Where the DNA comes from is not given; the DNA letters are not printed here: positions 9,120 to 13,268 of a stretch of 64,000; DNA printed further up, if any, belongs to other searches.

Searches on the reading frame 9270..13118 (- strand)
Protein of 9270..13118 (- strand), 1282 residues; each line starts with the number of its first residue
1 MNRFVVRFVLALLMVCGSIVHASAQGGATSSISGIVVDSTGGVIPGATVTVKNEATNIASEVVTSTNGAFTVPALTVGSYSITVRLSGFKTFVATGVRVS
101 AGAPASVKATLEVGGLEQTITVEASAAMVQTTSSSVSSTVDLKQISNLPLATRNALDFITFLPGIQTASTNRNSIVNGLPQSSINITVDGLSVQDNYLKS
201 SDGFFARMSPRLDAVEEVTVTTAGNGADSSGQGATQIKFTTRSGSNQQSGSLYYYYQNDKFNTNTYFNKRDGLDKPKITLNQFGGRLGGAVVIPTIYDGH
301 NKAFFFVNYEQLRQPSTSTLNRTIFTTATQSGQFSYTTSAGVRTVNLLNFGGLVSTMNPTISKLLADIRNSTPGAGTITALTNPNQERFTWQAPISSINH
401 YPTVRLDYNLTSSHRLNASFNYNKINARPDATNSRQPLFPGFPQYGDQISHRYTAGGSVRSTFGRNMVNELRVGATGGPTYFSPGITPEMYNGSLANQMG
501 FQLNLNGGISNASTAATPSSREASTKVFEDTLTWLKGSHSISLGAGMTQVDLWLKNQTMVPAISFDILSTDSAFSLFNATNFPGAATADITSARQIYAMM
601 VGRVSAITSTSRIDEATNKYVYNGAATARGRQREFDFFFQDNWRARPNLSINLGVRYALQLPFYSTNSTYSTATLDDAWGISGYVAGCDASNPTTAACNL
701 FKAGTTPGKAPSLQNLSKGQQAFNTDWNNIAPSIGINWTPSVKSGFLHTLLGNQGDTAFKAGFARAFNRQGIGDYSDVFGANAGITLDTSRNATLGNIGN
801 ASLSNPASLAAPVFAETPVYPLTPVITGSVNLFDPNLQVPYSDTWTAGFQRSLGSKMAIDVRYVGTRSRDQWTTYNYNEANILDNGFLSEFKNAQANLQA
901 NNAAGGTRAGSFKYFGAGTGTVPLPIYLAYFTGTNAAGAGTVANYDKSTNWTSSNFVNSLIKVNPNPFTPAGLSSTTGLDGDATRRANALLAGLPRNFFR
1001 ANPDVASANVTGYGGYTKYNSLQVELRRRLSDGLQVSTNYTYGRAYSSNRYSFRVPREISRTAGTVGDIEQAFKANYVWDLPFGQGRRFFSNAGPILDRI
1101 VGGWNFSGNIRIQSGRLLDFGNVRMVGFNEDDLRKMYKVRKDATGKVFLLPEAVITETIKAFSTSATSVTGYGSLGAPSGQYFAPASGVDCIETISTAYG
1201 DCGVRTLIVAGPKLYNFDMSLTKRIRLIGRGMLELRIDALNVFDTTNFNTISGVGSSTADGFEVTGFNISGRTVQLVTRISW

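Call 27: search_protein_families(library=pfam, proteins=[window:9270-13118:-], max_evalue=0.001)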
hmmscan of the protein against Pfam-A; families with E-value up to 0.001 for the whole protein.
window:9270-13118:- (1282 aa): 4 families
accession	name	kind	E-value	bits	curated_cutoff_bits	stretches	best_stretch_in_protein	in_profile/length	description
PF25183.1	OMP_b-brl_4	-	2.1e-115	387.4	30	1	240-1275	1-838/838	Outer membrane beta barrel domain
PF13620.12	CarboxypepD_reg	-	2.4e-19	69.9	32.3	1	31-112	1-82/82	Carboxypeptidase regulatory-like domain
PF13715.12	CarbopepD_reg_2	-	1.1e-06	29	32.2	1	32-93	1-59/88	CarboxypepD_reg-like domain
PF07715.20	Plug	-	1.1e-05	26.3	23.9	1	131-234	4-103/107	TonB-dependent Receptor Plug Domain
